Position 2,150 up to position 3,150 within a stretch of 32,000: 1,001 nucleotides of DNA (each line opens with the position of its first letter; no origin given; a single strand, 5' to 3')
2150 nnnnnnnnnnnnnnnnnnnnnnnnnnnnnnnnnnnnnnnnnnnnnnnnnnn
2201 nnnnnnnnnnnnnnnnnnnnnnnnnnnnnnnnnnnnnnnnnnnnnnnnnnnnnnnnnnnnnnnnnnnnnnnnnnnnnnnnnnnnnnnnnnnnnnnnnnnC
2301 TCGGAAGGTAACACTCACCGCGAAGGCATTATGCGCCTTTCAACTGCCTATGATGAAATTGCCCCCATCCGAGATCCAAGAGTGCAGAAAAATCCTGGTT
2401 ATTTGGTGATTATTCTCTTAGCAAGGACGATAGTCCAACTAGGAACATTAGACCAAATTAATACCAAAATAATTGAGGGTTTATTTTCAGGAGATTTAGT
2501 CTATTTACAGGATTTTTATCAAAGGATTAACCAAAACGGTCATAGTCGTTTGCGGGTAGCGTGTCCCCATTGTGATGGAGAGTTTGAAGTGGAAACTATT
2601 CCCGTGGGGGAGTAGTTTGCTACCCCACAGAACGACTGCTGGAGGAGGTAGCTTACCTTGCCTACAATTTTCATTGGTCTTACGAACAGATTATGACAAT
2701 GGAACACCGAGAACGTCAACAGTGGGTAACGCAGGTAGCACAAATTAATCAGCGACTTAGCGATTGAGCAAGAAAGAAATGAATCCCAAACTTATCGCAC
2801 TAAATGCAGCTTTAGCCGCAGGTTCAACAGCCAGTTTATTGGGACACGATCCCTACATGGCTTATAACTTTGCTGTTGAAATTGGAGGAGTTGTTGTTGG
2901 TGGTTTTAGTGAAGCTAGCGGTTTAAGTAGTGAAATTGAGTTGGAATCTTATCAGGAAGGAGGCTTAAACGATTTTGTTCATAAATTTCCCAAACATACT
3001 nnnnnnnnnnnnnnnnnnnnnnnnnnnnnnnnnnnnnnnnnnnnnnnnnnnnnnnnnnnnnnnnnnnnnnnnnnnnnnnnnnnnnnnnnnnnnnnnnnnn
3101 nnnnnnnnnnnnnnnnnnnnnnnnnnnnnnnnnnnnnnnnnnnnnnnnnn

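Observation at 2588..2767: Conserved CIS mini-ORF with no start codon: candidate programmed frameshift or homopolymer error at the chaperone position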

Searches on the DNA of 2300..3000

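Call 93: search_rna_families(source=window, start=2300, end=3000, threshold=evalue, max_evalue=1)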
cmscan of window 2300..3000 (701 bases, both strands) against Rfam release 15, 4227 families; matches with E-value up to 1: 0.
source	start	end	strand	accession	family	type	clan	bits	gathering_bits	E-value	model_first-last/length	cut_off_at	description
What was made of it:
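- On Canonical -1 PRF cassette (slippery heptamer, 5-9 nt spacer, downstream RNA structure): There is no Rfam match (call 93).
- Tried and rejected: Rfam: no family (call 93).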
